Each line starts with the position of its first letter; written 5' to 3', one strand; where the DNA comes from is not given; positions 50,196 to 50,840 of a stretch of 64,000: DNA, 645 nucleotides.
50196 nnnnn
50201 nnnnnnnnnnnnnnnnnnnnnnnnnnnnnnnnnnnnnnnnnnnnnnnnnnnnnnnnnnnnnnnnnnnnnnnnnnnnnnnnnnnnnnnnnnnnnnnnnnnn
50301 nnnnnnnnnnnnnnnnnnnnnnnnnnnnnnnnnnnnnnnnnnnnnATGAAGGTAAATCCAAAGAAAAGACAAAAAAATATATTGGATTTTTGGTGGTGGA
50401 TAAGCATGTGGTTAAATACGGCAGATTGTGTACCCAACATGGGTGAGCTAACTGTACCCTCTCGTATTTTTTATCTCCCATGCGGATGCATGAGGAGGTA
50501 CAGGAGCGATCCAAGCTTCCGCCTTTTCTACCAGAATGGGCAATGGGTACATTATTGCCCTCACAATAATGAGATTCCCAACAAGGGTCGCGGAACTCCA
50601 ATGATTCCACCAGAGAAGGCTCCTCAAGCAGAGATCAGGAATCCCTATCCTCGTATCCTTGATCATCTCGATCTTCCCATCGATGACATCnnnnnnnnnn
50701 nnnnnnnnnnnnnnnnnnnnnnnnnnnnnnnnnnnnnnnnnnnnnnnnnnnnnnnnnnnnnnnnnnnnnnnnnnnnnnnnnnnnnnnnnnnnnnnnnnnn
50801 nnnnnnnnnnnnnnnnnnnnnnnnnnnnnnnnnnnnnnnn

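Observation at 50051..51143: Compositionally distinct cassette of three small Cys-containing ORFs with a duplicated 5' leader motif, canonical SD sites and a strong terminator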

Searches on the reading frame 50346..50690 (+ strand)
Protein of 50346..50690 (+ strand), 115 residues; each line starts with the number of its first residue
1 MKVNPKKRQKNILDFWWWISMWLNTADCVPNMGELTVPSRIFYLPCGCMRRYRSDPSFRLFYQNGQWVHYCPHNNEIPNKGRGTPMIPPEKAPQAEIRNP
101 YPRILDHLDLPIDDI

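Call 9: search_protein_families(library=pfam, proteins=[window:50346-50690:+], max_evalue=10)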
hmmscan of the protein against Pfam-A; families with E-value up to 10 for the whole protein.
window:50346-50690:+ (115 aa): 0 families

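Call 10: search_protein_families(library=phrogs, proteins=[window:50346-50690:+], max_evalue=10)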
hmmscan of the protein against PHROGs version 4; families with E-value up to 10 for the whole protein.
window:50346-50690:+ (115 aa): 0 families

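Call 11: search_protein_families(library=ncbifam, proteins=[window:50346-50690:+], max_evalue=10)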
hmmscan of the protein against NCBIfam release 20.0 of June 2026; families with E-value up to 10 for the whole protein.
window:50346-50690:+ (115 aa): 0 families

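Call 13: find_homologous_proteins(query=window:50346-50690:+, max_evalue=1)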
Query window:50346-50690:+ (115 aa): 1 proteins with E <= 1 among 1 candidates.
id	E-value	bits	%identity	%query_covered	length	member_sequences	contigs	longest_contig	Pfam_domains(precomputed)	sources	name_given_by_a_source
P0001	1.3e-78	279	100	100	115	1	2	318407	-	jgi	jgi:hypothetical protein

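Call 18: find_encoding_contigs(protein=P0001, flank=10000)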
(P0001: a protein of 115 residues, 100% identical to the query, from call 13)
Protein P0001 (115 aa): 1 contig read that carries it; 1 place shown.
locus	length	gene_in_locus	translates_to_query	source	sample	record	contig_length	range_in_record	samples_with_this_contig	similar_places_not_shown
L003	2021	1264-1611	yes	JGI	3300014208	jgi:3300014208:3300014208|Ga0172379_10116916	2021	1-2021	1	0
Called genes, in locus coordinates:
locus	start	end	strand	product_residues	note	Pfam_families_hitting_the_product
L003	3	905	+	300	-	?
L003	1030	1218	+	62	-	-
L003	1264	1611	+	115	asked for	-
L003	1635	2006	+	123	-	-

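Call 42: find_homologous_proteins(query=A4, max_evalue=0.1)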
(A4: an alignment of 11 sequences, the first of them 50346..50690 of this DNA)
Query A4 (11 sequences) (115 aa, profile of the alignment): 5 proteins with E <= 0.1 among 395 candidates.
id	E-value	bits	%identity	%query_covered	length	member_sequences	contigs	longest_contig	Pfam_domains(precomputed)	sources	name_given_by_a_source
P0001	1.3e-28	117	100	100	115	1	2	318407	-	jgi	jgi:hypothetical protein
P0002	1.5e-27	114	26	37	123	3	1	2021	-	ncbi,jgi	-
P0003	2.3e-27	113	23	30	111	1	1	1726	-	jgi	jgi:hypothetical protein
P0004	8.0e-25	105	25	30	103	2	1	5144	-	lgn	-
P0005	1.5e-18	85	49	100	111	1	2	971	-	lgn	-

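Call 44: find_encoding_contigs(protein=P0005, flank=10000)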
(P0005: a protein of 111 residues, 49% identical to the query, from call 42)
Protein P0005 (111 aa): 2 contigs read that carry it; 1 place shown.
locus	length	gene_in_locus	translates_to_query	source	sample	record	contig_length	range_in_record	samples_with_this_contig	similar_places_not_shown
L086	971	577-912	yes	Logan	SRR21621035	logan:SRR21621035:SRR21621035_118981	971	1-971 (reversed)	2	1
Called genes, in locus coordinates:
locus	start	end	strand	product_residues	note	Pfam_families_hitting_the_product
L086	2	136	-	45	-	?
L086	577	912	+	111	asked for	-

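Call 51: search_dna_similar(query=window:50346-50690:+, collection=phages, mode=protein, max_evalue=1)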
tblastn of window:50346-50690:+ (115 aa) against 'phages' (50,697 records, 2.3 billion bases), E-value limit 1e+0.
Records with a match: 1; places in all: 1; records where one place covers at least 80% of the query: 0.
Best place of each record, by identity: <60% 1.
By first word of the organism name: Bacteriophage 1.
By host as written in the record: - 1.
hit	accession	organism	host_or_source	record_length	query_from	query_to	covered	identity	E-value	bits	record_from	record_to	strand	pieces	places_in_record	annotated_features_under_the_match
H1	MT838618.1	Bacteriophage sp.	human fecal samples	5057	40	91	45%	35.2%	7e-1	34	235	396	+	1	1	record has no annotation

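Call 58: predict_structure(alignment_id=A5)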
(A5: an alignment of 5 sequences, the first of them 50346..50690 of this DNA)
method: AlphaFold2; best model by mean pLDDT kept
length: 115 residues; sequences in the alignment: 5
mean_pLDDT: 46.6   pTM: 0.33
mean pLDDT of the five models: 46.6, 45.5, 45.0, 41.6, 41.6
residues with pLDDT >= 90: 0; 70-90: 1; 50-70: 40; < 50: 74
segments of 3 or more residues with pLDDT < 50: 1-10, 12-16, 23-43, 51-54, 89-115
pLDDT, mean of each block of 10 residues (from residue 1): 38 49 44 41 50 49 65 53 56 38 35 38
secondary structure, 60 per line:
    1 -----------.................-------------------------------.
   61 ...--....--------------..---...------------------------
elements in order: H12-28 E60-63 E66-69

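Call 59: search_protein_families(library=pfam, proteins=[L086:160-378:+], max_evalue=10)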
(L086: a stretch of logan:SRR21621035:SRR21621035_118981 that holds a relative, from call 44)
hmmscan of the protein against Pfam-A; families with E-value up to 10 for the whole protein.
L086:160-378:+ (73 aa): 4 families
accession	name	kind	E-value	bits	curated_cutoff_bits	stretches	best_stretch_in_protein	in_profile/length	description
PF14569.12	zf-UDP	-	0.013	15.9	27.1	1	6-38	10-39/78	Zinc-binding RING-finger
PF01907.25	Ribosomal_L37e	-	0.056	14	27.6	1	23-40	12-29/53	Ribosomal protein L37e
PF08271.17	Zn_Ribbon_TF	-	0.097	12.7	29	1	9-33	5-26/43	TFIIB zinc-binding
PF13824.12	zf-Mss51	-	0.12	13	27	1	21-39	9-27/55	Zinc-finger of mitochondrial splicing suppressor 51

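Call 65: search_protein_representatives(alignment_id=A5)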
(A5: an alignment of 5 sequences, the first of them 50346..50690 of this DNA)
Query: 5 sequences, 111 profile positions. Proteins with E-value up to 0.001 (for the whole library): 18; up to 1e-10: 4; up to 1e-30: 1. The best 18 are listed.
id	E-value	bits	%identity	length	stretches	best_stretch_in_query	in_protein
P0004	4.0e-48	178.0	-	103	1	1-102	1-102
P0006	5.8e-25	103.4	-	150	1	3-97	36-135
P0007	7.9e-12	61.2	-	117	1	16-78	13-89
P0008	9.3e-11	57.7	-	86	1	29-92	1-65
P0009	2.6e-10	56.3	-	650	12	53-95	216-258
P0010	4.4e-08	49.1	-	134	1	15-78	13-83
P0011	6.0e-07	45.5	-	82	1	16-76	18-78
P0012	7.3e-07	45.2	-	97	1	16-98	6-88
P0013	3.1e-06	43.2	-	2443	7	24-60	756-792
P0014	4.4e-06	42.7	-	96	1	25-85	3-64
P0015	6.2e-05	39.0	-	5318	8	20-67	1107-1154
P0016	3.4e-04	36.6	-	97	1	15-93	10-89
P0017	3.7e-04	36.5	-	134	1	10-71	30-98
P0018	3.9e-04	36.4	-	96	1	15-73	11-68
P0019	4.2e-04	36.3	-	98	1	15-73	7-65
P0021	5.2e-04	36.0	-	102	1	4-100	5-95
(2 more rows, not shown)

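Call 73: list_cluster_members(proteins=[P0006, P0007, P0010, P0011, P0012, P0016, P0017, P0018, P0019, P0021])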
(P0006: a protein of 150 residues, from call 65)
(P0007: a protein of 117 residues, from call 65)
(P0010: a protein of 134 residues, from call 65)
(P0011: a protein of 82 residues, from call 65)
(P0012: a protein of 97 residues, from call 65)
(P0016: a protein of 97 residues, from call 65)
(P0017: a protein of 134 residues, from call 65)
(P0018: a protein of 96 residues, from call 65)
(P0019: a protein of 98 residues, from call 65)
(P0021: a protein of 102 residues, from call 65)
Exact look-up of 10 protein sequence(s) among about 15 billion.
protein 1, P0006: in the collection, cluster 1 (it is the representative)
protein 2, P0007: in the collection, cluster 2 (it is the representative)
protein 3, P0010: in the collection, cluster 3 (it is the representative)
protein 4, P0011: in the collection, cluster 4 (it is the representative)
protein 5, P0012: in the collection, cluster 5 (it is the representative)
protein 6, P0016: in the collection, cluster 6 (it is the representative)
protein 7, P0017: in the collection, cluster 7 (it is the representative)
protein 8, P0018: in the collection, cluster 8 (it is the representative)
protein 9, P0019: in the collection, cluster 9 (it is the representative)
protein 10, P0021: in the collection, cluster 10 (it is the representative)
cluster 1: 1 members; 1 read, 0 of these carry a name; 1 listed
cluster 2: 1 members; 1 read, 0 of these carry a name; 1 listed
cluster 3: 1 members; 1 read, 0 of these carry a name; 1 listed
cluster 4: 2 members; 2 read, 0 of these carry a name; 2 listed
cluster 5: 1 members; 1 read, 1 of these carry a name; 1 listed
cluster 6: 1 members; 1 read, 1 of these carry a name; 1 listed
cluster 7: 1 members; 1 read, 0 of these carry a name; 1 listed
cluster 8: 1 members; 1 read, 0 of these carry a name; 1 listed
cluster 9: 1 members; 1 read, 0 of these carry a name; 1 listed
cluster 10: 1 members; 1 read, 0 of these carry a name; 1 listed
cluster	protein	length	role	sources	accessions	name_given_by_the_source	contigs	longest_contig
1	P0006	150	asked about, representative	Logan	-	-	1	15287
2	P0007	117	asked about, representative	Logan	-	-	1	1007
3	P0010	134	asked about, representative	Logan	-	-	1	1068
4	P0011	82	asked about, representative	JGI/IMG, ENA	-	-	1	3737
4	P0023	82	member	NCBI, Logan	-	-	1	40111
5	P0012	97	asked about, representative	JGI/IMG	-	hypothetical protein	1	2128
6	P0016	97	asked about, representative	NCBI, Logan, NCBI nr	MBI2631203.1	hypothetical protein HYW73_03270 [Candidatus Nomurabacteria bacterium] | hypothetical protein [Candidatus Nomurabacteria bacterium]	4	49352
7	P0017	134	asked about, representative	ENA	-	-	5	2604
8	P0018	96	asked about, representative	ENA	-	-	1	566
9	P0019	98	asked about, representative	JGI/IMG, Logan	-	-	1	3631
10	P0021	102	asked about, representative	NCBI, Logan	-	-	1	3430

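Call 74: find_encoding_contigs(protein=P0006, flank=5000, max_places=2)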
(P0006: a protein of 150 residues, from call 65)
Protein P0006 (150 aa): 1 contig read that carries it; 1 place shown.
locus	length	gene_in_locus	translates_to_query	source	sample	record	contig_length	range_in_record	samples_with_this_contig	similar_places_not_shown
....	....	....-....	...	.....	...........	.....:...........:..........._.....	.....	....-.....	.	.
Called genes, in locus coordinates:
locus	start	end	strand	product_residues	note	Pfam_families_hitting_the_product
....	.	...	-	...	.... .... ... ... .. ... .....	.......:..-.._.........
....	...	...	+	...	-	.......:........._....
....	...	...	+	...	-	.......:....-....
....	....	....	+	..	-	-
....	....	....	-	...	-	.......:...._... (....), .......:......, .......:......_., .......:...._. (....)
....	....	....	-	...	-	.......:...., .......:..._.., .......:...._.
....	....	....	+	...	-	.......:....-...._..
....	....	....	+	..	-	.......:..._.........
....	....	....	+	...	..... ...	-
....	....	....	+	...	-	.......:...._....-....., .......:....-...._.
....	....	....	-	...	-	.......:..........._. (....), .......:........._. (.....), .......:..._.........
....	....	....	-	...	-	-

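Call 75: find_encoding_contigs(protein=P0016, flank=5000, max_places=2)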
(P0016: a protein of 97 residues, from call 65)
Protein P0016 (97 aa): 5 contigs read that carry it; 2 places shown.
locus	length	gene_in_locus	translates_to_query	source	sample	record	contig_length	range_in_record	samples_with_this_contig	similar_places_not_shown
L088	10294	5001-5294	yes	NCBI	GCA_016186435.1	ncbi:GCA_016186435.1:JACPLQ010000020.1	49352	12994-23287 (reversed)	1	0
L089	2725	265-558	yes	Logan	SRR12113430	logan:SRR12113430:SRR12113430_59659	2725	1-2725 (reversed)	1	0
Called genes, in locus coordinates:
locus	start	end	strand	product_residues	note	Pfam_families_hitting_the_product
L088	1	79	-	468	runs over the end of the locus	PF01406:tRNA-synt_1e, PF09334:tRNA-synt_1g (faint), PF23493:CysS_C (weak)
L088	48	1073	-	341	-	PF01594:AI-2E_transport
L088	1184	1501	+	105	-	PF00829:Ribosomal_L21p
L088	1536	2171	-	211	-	PF21176:RecR_HhH (weak), PF01751:Toprim (weak), PF13662:Toprim_4, PF21175:RecR_C (weak)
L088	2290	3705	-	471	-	PF00772:DnaB, PF03796:DnaB_C, PF13481:AAA_25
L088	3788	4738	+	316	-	PF00579:tRNA-synt_1b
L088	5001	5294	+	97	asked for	-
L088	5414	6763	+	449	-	PF01336:tRNA_anti-codon, PF00152:tRNA-synt_2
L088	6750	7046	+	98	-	PF01687:Flavokinase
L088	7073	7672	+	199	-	PF00677:Lum_binding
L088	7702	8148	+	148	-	PF00885:DMRL_synthase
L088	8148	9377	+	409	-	PF00926:DHBP_synthase, PF00925:GTP_cyclohydro2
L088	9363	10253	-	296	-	PF13793:Pribosyltran_N, PF00156:Pribosyltran, PF14572:Pribosyl_synth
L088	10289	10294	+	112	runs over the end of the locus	PF01329:Pterin_4a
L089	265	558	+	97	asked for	-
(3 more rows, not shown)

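Call 76: find_encoding_contigs(protein=P0014, flank=5000, max_places=2)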
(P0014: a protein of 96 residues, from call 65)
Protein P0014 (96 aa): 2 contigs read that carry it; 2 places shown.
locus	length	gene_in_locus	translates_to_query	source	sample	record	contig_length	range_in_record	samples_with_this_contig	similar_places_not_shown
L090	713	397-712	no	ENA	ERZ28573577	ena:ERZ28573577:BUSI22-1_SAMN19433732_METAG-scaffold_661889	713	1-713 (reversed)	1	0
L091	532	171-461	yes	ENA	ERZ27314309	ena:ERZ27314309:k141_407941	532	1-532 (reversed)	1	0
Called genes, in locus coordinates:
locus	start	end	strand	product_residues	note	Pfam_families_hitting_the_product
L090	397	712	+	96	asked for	?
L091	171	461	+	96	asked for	-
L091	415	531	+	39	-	?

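Call 106: search_protein_families(library=padloc, proteins=[window:50346-50690:+], max_evalue=1)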
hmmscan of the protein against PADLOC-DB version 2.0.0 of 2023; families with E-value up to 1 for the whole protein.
window:50346-50690:+ (115 aa): 0 families

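Call 114: find_related_loci(query=window:50346-50690:+, collection=viral_contigs, flank=8000)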
Query window:50346-50690:+ (115 aa) in viral_contigs; peptide patterns used: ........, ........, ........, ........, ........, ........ (x = any residue, [..] = any of these).
9 stretches matched a pattern, but none encodes a relative of the query by tblastn (E <= 1e-3).

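Call 122: find_encoding_contigs(protein=P0023, flank=3000, max_places=1)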
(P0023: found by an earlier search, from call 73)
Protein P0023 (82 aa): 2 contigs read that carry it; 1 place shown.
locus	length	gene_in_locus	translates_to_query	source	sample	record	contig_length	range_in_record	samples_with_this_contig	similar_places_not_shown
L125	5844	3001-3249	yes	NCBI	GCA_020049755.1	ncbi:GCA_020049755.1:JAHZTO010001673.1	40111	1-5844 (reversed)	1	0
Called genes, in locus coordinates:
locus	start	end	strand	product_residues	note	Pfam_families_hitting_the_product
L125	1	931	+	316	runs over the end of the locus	PF00579:tRNA-synt_1b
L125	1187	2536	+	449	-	PF01336:tRNA_anti-codon, PF00152:tRNA-synt_2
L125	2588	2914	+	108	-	PF01329:Pterin_4a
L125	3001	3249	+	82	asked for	-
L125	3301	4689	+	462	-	PF00883:Peptidase_M17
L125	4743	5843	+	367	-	?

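Call 123: find_encoding_contigs(protein=P0019, flank=3000, max_places=1)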
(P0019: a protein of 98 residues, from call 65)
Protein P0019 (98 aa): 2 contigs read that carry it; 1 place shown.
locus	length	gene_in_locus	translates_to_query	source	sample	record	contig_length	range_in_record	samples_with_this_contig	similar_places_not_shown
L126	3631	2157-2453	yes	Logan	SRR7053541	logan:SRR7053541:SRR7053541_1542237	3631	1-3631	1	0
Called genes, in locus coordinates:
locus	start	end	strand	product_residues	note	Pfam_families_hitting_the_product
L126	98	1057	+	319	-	PF00579:tRNA-synt_1b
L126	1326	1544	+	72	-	-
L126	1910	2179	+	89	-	-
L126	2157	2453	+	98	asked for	-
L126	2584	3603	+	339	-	PF13793:Pribosyltran_N, PF00156:Pribosyltran, PF14572:Pribosyl_synth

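Call 124: find_encoding_contigs(protein=P0021, flank=3000, max_places=1)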
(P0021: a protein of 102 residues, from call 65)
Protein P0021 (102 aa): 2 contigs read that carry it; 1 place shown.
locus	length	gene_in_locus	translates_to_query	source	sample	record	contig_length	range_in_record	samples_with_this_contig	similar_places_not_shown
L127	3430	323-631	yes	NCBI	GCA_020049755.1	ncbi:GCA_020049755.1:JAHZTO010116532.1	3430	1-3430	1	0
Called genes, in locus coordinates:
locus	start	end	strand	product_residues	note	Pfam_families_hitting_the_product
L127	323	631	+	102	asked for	-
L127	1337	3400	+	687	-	PF02518:HATPase_c, PF00204:DNA_gyraseB, PF01751:Toprim, PF00986:DNA_gyraseB_C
